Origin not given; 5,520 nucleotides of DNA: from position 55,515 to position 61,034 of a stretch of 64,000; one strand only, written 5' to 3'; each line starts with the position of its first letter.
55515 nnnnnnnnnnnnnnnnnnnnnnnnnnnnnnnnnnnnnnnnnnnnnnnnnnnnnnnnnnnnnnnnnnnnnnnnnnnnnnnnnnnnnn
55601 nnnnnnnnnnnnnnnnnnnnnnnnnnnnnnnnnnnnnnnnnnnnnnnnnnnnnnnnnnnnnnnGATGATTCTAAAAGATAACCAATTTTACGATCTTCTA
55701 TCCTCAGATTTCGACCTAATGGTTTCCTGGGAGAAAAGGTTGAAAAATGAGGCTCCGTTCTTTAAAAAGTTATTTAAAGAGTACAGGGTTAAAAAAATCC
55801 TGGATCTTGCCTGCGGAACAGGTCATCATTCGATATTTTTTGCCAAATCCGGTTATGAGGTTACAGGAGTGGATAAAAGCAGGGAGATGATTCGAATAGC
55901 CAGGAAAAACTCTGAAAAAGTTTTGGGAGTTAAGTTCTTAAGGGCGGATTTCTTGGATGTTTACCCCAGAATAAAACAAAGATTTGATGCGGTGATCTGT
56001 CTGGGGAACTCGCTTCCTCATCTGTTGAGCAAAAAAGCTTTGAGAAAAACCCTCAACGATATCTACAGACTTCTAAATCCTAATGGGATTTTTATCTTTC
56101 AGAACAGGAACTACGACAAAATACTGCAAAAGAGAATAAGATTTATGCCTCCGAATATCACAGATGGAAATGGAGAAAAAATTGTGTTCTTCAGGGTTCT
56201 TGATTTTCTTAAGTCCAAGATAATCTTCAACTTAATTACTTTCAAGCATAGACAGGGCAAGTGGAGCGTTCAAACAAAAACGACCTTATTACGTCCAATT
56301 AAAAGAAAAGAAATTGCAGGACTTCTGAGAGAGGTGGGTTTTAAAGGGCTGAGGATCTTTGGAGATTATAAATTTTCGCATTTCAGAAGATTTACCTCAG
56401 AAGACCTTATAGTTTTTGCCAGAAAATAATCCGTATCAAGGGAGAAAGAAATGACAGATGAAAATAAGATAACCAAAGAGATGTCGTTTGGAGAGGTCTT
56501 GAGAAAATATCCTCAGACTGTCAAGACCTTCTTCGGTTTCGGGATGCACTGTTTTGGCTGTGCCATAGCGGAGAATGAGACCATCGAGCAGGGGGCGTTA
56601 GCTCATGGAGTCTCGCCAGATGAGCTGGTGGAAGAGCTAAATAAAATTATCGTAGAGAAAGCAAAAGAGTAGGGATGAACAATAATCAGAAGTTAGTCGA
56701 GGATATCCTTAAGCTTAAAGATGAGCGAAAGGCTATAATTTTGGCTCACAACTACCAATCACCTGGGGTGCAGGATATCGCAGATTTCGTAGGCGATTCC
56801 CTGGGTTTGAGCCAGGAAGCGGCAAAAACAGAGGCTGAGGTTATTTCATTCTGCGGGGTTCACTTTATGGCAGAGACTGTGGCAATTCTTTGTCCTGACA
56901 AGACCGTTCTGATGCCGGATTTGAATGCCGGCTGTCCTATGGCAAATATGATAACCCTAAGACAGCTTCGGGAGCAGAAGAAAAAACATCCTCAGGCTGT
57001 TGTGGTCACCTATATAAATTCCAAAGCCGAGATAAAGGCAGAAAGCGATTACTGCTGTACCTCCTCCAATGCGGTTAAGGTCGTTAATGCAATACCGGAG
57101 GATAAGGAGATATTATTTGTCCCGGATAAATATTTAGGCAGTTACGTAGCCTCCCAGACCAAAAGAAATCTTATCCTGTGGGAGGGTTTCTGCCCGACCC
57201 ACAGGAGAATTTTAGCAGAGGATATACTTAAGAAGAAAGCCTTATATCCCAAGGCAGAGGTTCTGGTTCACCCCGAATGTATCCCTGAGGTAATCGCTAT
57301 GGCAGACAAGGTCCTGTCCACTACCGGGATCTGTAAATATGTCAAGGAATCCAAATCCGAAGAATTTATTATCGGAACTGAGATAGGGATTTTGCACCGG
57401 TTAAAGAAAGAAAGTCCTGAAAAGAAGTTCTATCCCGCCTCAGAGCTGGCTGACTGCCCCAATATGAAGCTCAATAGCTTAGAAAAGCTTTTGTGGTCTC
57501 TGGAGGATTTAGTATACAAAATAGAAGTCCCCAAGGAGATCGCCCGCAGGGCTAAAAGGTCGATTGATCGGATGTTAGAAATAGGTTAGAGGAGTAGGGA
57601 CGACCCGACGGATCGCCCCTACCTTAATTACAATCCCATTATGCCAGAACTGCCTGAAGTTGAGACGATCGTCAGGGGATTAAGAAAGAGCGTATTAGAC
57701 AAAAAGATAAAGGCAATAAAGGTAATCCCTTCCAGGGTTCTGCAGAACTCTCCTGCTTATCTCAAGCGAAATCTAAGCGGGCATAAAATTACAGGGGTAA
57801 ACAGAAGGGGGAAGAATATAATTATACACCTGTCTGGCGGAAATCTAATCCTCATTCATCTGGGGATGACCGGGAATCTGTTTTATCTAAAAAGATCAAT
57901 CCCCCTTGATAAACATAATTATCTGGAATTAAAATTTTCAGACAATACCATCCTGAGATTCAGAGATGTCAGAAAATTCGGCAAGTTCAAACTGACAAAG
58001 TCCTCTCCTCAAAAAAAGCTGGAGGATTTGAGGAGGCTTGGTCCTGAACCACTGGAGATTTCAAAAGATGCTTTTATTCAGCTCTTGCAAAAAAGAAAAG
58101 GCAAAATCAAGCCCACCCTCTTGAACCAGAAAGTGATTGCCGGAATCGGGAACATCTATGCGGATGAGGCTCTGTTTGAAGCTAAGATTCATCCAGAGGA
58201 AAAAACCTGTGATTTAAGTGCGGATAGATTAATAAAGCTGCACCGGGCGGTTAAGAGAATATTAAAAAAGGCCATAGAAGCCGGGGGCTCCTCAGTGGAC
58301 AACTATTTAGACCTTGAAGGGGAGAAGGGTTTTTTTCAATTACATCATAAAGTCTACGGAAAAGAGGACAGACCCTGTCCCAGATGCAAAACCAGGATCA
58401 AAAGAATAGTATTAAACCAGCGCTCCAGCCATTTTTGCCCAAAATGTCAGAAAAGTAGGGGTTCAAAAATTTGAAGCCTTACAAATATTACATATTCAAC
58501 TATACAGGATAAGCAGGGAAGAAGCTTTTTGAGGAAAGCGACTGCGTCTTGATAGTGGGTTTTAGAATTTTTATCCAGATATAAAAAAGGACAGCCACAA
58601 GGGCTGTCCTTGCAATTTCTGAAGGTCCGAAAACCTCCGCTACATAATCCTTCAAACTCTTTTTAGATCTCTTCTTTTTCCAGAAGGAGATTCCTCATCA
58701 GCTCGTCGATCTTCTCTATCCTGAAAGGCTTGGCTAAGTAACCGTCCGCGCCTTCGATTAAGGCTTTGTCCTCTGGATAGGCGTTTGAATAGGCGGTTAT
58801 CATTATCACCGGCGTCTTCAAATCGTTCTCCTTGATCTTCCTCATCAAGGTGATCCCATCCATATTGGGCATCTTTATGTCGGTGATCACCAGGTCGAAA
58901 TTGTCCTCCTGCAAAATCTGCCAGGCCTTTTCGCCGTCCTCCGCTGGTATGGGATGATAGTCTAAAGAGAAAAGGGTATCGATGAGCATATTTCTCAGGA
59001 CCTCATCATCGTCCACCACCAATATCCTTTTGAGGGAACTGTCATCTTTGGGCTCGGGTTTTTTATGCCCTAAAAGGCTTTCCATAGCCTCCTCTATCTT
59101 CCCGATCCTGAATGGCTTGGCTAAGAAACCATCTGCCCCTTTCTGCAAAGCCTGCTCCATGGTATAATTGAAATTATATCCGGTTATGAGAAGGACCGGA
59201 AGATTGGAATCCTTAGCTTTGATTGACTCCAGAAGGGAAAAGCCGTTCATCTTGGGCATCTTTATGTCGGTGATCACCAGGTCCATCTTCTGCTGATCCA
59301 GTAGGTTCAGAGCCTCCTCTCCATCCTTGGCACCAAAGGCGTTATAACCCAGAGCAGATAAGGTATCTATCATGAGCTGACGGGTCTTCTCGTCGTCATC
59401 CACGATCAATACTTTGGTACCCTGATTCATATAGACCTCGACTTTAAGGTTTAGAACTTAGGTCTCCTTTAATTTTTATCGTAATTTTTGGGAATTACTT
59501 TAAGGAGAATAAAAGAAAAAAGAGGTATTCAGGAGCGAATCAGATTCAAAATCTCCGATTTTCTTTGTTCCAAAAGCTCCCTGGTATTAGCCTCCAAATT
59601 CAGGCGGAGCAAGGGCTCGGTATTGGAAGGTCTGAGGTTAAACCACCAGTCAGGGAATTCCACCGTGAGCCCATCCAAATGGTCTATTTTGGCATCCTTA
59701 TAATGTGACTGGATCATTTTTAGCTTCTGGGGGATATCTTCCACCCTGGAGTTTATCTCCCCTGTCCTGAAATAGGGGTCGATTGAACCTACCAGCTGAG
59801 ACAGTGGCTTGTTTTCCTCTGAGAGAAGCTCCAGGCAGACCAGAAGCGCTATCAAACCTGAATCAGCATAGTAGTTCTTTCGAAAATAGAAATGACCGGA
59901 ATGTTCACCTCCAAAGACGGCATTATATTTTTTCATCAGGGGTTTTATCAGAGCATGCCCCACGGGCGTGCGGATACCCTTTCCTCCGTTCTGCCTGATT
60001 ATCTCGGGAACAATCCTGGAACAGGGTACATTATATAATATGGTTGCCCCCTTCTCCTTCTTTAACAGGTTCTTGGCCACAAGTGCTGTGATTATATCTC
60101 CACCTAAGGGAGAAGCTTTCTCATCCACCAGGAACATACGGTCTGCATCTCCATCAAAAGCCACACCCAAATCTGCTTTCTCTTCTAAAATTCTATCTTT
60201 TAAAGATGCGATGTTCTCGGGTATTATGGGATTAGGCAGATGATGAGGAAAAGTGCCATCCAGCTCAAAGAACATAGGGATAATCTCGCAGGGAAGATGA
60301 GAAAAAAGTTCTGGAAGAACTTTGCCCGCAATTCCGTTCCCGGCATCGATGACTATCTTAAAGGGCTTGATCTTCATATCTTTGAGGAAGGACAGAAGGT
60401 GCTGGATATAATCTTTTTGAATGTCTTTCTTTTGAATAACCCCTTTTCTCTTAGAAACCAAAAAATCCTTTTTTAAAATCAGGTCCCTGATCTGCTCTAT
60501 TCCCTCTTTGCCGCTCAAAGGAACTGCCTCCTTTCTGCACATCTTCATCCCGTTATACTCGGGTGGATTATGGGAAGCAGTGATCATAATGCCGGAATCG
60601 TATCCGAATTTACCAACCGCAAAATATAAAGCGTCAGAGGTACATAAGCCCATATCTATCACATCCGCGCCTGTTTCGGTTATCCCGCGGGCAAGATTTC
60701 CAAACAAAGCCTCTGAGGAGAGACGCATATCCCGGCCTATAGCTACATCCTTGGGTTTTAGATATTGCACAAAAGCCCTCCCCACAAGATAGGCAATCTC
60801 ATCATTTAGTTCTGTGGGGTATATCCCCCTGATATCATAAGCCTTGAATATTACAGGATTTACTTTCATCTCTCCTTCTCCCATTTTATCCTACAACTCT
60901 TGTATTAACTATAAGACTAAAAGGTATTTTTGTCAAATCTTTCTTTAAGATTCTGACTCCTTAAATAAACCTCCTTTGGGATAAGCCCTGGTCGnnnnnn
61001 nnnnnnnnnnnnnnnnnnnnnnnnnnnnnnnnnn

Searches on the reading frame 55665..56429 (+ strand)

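Call 38: search_protein_families(library=pfam, proteins=[window:55665-56429:+], max_evalue=0.00001)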
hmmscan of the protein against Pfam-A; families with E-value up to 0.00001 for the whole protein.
window:55665-56429:+ (254 aa): 8 families
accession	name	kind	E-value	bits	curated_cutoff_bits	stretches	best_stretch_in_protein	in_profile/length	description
PF13649.12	Methyltransf_25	-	3.2e-22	79.5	27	1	45-141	1-97/97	Methyltransferase domain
PF13847.12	Methyltransf_31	-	3.6e-19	69.3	27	1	43-151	5-115/145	Methyltransferase domain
PF08241.18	Methyltransf_11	-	3e-17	63.5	21.2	1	46-145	1-95/95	Methyltransferase domain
PF08242.18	Methyltransf_12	-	3.8e-14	53.6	30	1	46-143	1-98/98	Methyltransferase domain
PF13489.12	Methyltransf_23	-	4.3e-13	49.8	27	1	33-227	13-160/164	Methyltransferase domain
PF01209.24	Ubie_methyltran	-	1.5e-07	31.4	20.1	1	11-144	15-150/233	ubiE/COQ5 methyltransferase family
PF03848.20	TehB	-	3.8e-07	30.2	20.4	1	43-111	32-100/193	Tellurite resistance protein TehB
PF05175.20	MTS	-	6.3e-07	29.6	23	1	35-112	25-104/170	Methyltransferase small domain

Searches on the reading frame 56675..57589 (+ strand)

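Call 39: search_protein_families(library=pfam, proteins=[window:56675-57589:+], max_evalue=0.00001)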
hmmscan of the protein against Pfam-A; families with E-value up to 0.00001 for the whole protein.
window:56675-57589:+ (304 aa): 1 family
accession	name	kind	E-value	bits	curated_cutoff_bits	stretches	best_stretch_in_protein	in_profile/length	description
PF02445.21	NadA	-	6e-127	423.2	27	1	10-302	2-295/295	Quinolinate synthetase A protein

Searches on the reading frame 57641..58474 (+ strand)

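Call 39: search_protein_families(library=pfam, proteins=[window:57641-58474:+], max_evalue=0.00001)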
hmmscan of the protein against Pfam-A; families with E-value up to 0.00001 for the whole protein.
window:57641-58474:+ (277 aa): 4 families
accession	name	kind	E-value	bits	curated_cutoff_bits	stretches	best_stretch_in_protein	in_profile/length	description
PF01149.29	Fapy_DNA_glyco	-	5.8e-34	117.7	25.5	1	1-115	1-116/117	Formamidopyrimidine-DNA glycosylase N-terminal domain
PF06831.19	H2TH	-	5.7e-27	94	34.7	1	133-220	1-90/93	Formamidopyrimidine-DNA glycosylase H2TH domain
PF06827.20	zf-FPG_IleRS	-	3.9e-10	39.8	21.3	1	245-271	3-29/30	Zinc finger found in FPG and IleRS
PF05833.16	NFACT_N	-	8.2e-07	28.6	31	1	135-233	168-264/456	NFACT N-terminal and middle domains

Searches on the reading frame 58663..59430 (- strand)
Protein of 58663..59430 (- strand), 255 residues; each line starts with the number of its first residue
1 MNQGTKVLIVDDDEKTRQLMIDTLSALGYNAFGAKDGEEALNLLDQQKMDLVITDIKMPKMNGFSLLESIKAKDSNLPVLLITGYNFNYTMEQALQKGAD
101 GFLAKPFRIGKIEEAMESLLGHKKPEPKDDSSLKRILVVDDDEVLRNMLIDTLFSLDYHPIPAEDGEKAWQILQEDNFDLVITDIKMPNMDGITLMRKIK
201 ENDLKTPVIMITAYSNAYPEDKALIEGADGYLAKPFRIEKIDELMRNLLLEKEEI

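Call 39: search_protein_families(library=pfam, proteins=[window:58663-59430:-], max_evalue=0.00001)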
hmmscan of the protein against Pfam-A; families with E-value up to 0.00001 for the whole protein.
window:58663-59430:- (255 aa): 3 families
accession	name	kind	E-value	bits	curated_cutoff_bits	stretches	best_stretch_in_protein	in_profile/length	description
PF00072.30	Response_reg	-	2.5e-60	201.9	30.2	2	7-116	1-110/111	Response regulator receiver domain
PF06490.17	FleQ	-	5.3e-08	33.6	22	0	6-93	1-85/108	Flagellar regulatory protein FleQ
PF23198.2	PDE8A_N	-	1.9e-07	31.5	29.6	0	128-217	5-95/147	PDE8A-like, N-terminal domain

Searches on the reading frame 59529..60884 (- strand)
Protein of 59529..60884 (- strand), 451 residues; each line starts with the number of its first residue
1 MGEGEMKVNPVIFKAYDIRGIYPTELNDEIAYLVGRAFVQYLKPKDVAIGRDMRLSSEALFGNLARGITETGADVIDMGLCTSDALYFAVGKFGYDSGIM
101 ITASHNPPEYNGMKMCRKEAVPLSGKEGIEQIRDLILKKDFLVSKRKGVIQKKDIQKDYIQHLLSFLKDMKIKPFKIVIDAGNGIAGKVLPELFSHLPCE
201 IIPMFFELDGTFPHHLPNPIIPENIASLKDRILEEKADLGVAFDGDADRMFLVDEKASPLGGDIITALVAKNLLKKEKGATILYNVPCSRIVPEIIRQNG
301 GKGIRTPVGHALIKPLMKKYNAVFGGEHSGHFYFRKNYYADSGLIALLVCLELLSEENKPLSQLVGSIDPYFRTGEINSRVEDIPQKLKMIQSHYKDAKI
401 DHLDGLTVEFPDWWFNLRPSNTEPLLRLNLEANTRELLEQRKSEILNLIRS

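Call 4: search_protein_families(library=pfam, proteins=[window:59529-60884:-])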
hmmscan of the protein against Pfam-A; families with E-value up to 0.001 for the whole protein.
window:59529-60884:- (451 aa): 4 families
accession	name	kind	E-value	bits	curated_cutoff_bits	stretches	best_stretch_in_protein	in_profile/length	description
PF02878.22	PGM_PMM_I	-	1.5e-37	128.8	22.5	1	12-141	3-136/138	Phosphoglucomutase/phosphomannomutase, alpha/beta/alpha domain I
PF02880.22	PGM_PMM_III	-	2.1e-27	96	20.7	1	262-368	2-112/115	Phosphoglucomutase/phosphomannomutase, alpha/beta/alpha domain III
PF02879.22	PGM_PMM_II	-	4.3e-26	91.9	29.3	1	158-256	2-102/103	Phosphoglucomutase/phosphomannomutase, alpha/beta/alpha domain II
PF00408.26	PGM_PMM_IV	-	2.9e-11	43.7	23.1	1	376-447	1-67/68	Phosphoglucomutase/phosphomannomutase, C-terminal domain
